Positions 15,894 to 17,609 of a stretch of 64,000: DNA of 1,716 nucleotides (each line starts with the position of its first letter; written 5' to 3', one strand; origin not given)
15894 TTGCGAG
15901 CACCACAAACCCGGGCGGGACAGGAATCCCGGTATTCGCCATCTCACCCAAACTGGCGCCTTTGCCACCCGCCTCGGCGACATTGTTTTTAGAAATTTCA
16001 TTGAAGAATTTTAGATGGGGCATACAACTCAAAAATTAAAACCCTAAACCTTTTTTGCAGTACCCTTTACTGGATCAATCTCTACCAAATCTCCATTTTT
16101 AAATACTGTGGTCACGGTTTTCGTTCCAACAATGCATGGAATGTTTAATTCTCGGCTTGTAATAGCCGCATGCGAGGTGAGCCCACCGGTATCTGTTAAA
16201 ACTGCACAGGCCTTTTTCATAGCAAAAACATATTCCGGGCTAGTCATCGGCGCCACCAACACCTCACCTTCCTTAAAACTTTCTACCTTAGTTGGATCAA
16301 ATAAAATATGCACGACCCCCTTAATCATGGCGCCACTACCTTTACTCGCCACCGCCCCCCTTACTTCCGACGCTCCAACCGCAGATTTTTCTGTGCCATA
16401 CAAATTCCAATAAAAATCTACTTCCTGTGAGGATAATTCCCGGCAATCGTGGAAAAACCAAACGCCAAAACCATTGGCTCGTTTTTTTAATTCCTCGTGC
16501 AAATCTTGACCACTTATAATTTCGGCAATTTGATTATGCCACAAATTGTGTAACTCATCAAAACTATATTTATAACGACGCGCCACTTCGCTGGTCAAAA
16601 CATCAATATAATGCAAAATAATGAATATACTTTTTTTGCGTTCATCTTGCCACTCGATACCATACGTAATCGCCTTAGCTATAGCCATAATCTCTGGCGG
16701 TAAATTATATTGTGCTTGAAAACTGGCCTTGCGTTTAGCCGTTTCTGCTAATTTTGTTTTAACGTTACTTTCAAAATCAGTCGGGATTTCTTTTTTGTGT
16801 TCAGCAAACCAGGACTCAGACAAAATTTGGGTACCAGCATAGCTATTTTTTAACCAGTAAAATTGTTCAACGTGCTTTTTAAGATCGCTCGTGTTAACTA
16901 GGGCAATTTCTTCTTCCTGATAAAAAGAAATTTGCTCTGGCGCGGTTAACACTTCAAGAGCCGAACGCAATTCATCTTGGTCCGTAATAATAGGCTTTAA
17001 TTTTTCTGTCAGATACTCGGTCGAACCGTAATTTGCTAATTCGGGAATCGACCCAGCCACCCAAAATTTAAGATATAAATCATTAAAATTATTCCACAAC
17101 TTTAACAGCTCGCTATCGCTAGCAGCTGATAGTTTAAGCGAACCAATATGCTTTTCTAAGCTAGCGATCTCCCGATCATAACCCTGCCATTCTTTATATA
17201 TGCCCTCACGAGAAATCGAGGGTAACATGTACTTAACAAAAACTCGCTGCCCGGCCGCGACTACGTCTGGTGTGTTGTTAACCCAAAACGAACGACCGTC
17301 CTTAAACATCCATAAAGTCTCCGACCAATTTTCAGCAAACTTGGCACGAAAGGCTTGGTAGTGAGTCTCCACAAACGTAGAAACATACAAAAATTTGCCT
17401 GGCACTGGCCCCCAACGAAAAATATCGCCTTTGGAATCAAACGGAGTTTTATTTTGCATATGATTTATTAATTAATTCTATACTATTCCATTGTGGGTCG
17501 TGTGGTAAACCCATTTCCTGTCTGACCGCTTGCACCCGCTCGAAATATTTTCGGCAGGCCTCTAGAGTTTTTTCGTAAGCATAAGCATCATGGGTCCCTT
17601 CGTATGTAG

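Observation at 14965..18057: Split, domain-permuted PEP-utilising phosphotransfer cassette bracketed by HD hydrolases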

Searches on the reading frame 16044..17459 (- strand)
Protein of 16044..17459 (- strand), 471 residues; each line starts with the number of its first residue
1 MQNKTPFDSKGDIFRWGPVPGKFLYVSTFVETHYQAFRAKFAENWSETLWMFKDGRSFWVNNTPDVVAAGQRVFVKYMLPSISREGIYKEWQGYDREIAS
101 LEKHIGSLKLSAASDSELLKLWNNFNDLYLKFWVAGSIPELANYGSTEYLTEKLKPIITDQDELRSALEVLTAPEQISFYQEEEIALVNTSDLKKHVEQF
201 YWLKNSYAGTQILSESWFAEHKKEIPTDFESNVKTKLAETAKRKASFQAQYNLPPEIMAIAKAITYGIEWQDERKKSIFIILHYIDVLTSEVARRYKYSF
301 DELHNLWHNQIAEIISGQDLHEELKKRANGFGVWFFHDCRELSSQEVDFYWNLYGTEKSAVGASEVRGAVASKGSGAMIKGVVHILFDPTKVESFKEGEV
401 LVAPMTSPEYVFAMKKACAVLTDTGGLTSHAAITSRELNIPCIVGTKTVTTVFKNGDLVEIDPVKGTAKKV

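Call 3: search_protein_families(library=pfam, proteins=[window:16044-17459:-], max_evalue=0.01)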
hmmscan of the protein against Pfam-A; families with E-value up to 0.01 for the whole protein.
window:16044-17459:- (471 aa): 1 family
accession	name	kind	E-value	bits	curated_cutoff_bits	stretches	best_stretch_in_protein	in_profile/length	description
PF00391.29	PEP-utilizers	-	1.6e-24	85.7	23.1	1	395-466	1-72/72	PEP-utilising enzyme, mobile domain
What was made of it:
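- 16044..16373 (-): Kinase subunit, phosphohistidine swivel domain, residues ~363-471. Motif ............; the predicted phosphocarrier His430 is codon 16172-16170. PF00391 E 1.6e-24 (call 3).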

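Call 4: search_protein_families(library=ncbifam, proteins=[window:16044-17459:-], max_evalue=0.01)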
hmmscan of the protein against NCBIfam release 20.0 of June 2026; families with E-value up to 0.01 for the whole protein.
window:16044-17459:- (471 aa): 26 families (the best 25 are shown)
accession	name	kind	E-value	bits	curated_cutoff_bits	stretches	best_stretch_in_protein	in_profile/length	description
NF005057.0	PRK06464.1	equivalog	2.1e-29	102.1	598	1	367-465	359-454/798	phosphoenolpyruvate synthase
TIGR01418.1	PEP_synth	equivalog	1e-25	90.2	739.75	1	368-467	356-452/784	pyruvate, water dikinase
NF006153.0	PRK08296.1-5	subfamily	6.4e-22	77.7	578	1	359-469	497-604/608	hypothetical protein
NF004882.0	PRK06241.2-3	equivalog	1.5e-19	69.7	850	1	363-470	715-818/827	phosphoenolpyruvate synthase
NF006150.0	PRK08296.1-2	subfamily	1.3e-16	59.9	650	1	360-468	497-602/633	hypothetical protein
NF004978.0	PRK06354.1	subfamily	1.5e-16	60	462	1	372-467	483-581/590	pyruvate kinase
NF006149.0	PRK08296.1-1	equivalog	3.4e-16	58.7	730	1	371-467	467-563/568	hypothetical protein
NF006152.0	PRK08296.1-4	equivalog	1.6e-15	56.5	723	1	374-466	511-603/609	hypothetical protein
NF004520.0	PRK05865.1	equivalog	6.3e-15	54.1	1509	1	361-468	730-834/854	sugar epimerase family protein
NF004878.0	PRK06241.1-3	subfamily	1.6e-14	53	945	1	374-466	793-884/891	phosphoenolpyruvate synthase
NF006151.0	PRK08296.1-3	equivalog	4.7e-14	51.8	693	1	366-467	501-599/604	hypothetical protein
NF052632.1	undecylprod_RedH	equivalog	6.4e-14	50.8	1350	1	379-468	785-875/880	undecylprodigiosin ligase RedH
NF004531.0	PRK05878.1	equivalog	9e-14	51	456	1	366-467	354-453/534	pyruvate, phosphate dikinase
NF052631.1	prodigiosin_PigC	equivalog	1.1e-13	50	1300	1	364-467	777-878/883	prodigiosin ligase PigC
NF004881.0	PRK06241.2-2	equivalog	2.8e-12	45.8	883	1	358-468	781-887/898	phosphoenolpyruvate synthase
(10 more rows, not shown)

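Call 6: search_solved_structures(query=window:16044-17459:-, max_evalue=1, show_alignments=2)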
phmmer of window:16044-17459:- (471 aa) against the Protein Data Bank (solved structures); distinct sequences matched with E-value up to 1: 29.
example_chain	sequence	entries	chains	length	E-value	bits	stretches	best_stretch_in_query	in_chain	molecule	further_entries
9dae_A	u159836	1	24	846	6.7e-24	87.7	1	365-467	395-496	Phosphoenolpyruvate synthase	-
8a8e_A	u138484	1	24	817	2.7e-23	85.7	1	366-468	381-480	Phosphoenolpyruvate synthase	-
2ols_A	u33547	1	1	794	8.3e-15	57.7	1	380-466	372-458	Phosphoenolpyruvate synthase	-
2e28_A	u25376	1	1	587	1.8e-11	46.8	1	393-463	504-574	Pyruvate kinase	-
5fbs_A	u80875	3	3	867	5.1e-10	41.9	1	372-466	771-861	Phosphoenolpyruvate synthase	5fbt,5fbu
5hv2_A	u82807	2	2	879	5.1e-10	41.9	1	372-466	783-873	Phosphoenolpyruvate synthase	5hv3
5hv1_A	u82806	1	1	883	5.3e-10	41.9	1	372-466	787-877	Phosphoenolpyruvate synthase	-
5woy_A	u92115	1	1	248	7.4e-09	38.1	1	393-466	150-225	Phosphoenolpyruvate-protein phosphotransferase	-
3eza_A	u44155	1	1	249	1.3e-08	37.3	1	397-465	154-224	PHOSPHOTRANSFERASE SYSTEM, ENZYME I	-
1zym_A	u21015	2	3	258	1.4e-08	37.2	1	397-465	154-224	ENZYME I | Phosphoenolpyruvate-protein phosphotransferase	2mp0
1eza_A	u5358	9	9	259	1.4e-08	37.2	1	397-465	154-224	ENZYME I | PHOSPHOTRANSFERASE SYSTEM, ENZYME I | PROTEIN (PHOSPHOTRANSFER SYSTEM, ENZYME I)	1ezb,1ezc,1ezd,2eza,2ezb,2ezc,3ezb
2kx9_A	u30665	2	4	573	4.9e-08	35.4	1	398-465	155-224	Phosphoenolpyruvate-protein phosphotransferase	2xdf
2hwg_A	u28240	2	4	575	4.9e-08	35.4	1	398-465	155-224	Phosphoenolpyruvate-protein phosphotransferase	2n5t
2fm4_A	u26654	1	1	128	5.5e-07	32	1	360-447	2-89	Pyruvate, phosphate dikinase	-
2l5h_A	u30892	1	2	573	6.4e-07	31.7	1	398-465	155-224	Phosphoenolpyruvate-protein phosphotransferase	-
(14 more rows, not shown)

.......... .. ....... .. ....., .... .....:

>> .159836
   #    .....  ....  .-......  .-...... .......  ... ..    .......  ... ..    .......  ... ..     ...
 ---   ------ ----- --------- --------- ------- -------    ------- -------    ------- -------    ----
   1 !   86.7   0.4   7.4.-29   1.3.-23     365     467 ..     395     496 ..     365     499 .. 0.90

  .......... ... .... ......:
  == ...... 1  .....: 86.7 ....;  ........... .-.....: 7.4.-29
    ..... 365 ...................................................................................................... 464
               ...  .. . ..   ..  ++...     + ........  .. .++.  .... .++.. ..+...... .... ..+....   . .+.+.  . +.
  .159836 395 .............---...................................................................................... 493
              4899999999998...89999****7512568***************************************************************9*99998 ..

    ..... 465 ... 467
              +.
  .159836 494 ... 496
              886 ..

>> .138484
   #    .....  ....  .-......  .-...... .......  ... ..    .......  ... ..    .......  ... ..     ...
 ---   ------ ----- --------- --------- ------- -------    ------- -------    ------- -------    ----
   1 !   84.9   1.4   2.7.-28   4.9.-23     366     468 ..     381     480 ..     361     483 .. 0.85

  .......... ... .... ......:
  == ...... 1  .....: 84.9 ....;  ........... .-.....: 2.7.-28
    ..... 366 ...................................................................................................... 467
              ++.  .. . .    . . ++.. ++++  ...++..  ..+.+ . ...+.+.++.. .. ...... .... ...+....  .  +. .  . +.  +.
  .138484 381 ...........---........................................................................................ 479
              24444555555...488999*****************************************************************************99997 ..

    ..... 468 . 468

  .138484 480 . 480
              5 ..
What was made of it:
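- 16044..16373 (-): Best PDB sequence matches are archaeal PEP synthases, E 6.7e-24 (call 6).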

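Call 7: search_protein_families(library=padloc, proteins=[window:16044-17459:-], max_evalue=0.01)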
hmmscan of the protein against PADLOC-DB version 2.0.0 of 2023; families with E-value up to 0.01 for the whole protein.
window:16044-17459:- (471 aa): 0 families

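Call 19: predict_structure(alignment_id=A1)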
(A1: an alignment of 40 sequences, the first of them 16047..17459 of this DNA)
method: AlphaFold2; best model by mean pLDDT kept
length: 471 residues; sequences in the alignment: 40
mean_pLDDT: 94.6   pTM: 0.92
mean pLDDT of the five models: 94.6, 94.5, 94.5, 93.1, 92.2
residues with pLDDT >= 90: 436; 70-90: 26; 50-70: 7; < 50: 2
segments of 3 or more residues with pLDDT < 50: none
pLDDT, mean of each block of 10 residues (from residue 1): 74 91 96 96 95 95 96 98 98 98 96 97 98 98 97 97 92 94 97 96 93 95 95 95 96 98 97 96 98 97 97 98 94 95 96 76 88 93 94 94 93 96 94 94 94 95 95 92
secondary structure, 60 per line:
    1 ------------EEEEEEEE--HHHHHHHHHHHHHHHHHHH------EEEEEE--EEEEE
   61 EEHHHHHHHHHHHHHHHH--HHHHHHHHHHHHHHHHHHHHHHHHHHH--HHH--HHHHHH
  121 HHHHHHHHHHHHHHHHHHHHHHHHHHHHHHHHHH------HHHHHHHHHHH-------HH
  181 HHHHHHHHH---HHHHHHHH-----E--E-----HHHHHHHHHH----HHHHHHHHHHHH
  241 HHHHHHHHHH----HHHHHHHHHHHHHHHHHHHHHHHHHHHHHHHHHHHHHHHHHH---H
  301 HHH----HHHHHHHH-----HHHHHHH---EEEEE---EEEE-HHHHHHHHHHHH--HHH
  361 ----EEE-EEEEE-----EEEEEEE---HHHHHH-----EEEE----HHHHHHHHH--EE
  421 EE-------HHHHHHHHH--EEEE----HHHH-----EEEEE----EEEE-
elements in order: E13-20 H23-41 E48-53 E56-62 H63-78 H81-107 H115-154 H161-171 H179-189 H193-200 H215-224 H229-250 H255-296 H300-303 H308-315 H321-327 E331-335 E339-342 H344-355 E365-367 E369-373 E379-385 H389-394 E400-403 H408-416 E419-422 H430-438 E441-444 H449-452 E458-462 E467-470
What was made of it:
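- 16374..17459 (-): Kinase subunit, central (acceptor-binding) domain, residues 1-362. Mostly helical; RPH rifampin-binding-domain-like fold. Invariant motifs: ELANYGS, LTAPE..SFYQEEE, FWLKNSY, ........, R327. AF2 pLDDT 94.6, pTM 0.92 (call 19).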

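Call 22: fold_search(model_id=the predicted structure, library=pdb)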
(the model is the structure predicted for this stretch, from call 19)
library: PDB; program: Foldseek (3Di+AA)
matches with E <= 10: 359; with E <= 0.001: 33
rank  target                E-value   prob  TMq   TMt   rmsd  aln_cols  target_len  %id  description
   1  5fbt                  1.5e-12  1.00  0.59  0.39   8.4       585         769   13  Crystal structure of rifampin phosphotransferase RPH-Lm from Listeria monocytogenes in complex with rifampin (released 2015-12-30)
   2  5fbu                  4.5e-12  1.00  0.60  0.41   8.5       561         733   14  Crystal structure of rifampin phosphotransferase RPH-Lm from Listeria monocytogenes in complex with rifampin-phosphate (released 2015-12-30)
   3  5hv1                  9.2e-12  1.00  0.58  0.36   7.6       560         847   13  Rifampin phosphotransferase in complex with AMPPNP and rifampin from Listeria monocytogenes (released 2016-03-30)
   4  5fbs                  2.3e-11  1.00  0.53  0.35   8.9       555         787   12  Crystal structure of rifampin phosphotransferase RPH-Lm from Listeria monocytogenes in complex with ADP and magnesium (released 2016-01-13)
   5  5hv2                  4.2e-11  1.00  0.40  0.25  14.3       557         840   13  Rifampin phosphotransferase G527Y mutant from Listeria monocytogenes (released 2016-03-30)
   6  5hv3                  1.0e-10  1.00  0.40  0.25  14.4       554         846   14  Rifampin phosphotransferase G527Y mutant in complex with AMPPNP from Listeria monocytogenes (released 2016-03-30)
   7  2e28                  4.2e-06  1.00  0.21  0.17  20.8       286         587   16  Crystal structure analysis of pyruvate kinase from Bacillus stearothermophilus (released 2008-02-05)
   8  1kbl                  5.6e-06  1.00  0.21  0.12  20.8       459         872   14  PYRUVATE PHOSPHATE DIKINASE (released 2002-01-30)
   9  5jvj_B                1.4e-05  1.00  0.20  0.12  17.9       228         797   17  C4-type pyruvate phosphate dikinase: different conformational states of the nucleotide binding domain in the dimer (released 2017-04-05)
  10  5jvj_A                1.4e-05  1.00  0.20  0.11  26.8       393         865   13  C4-type pyruvate phosphate dikinase: different conformational states of the nucleotide binding domain in the dimer (released 2017-04-05)
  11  5jvl_A                2.3e-05  1.00  0.20  0.11  22.3       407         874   12  C4-type pyruvate phospate dikinase: nucleotide binding domain with bound ATP analogue (released 2017-04-05)
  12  5lu4_A                2.9e-05  1.00  0.20  0.11  24.7       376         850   13  C4-type pyruvate phosphate dikinase: conformational intermediate of central domain in the swiveling mechanism (released 2017-05-24)
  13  2wqd                  3.2e-05  1.00  0.18  0.15  17.9       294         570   15  Crystal structure of enzyme I of the phosphoenolpyruvate:sugar phosphotransferase system in the dephosphorylated state (released 2009-10-13)
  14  2r82                  3.7e-05  1.00  0.20  0.11  17.9       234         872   17  Pyruvate phosphate dikinase (PPDK) triple mutant R219E/E271R/S262D adapts a second conformational state (released 2008-01-01)
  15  5jvl_C                4.7e-05  1.00  0.20  0.11  24.1       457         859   14  C4-type pyruvate phospate dikinase: nucleotide binding domain with bound ATP analogue (released 2017-04-05)
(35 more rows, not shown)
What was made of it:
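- Closest known: Rifampin phosphotransferase RPH. Same: It is the best structural match to the 471-aa subunit (call 22).
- The closest solved structure is RPH (call 22).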

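Call 69: search_protein_families(library=pfam, proteins=[window:16044-17459:-], max_evalue=10)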
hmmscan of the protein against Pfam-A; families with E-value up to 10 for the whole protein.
window:16044-17459:- (471 aa): 3 families
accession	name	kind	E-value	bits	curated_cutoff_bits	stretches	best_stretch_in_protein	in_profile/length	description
PF00391.29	PEP-utilizers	-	1.6e-24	85.7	23.1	1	395-466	1-72/72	PEP-utilising enzyme, mobile domain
PF02350.25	Epimerase_2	-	0.026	13.8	30.6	1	394-444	238-283/347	UDP-N-acetylglucosamine 2-epimerase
PF21118.2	DosC_2nd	-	0.1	13.3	31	1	307-343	13-50/110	DosC CZB-like middle domain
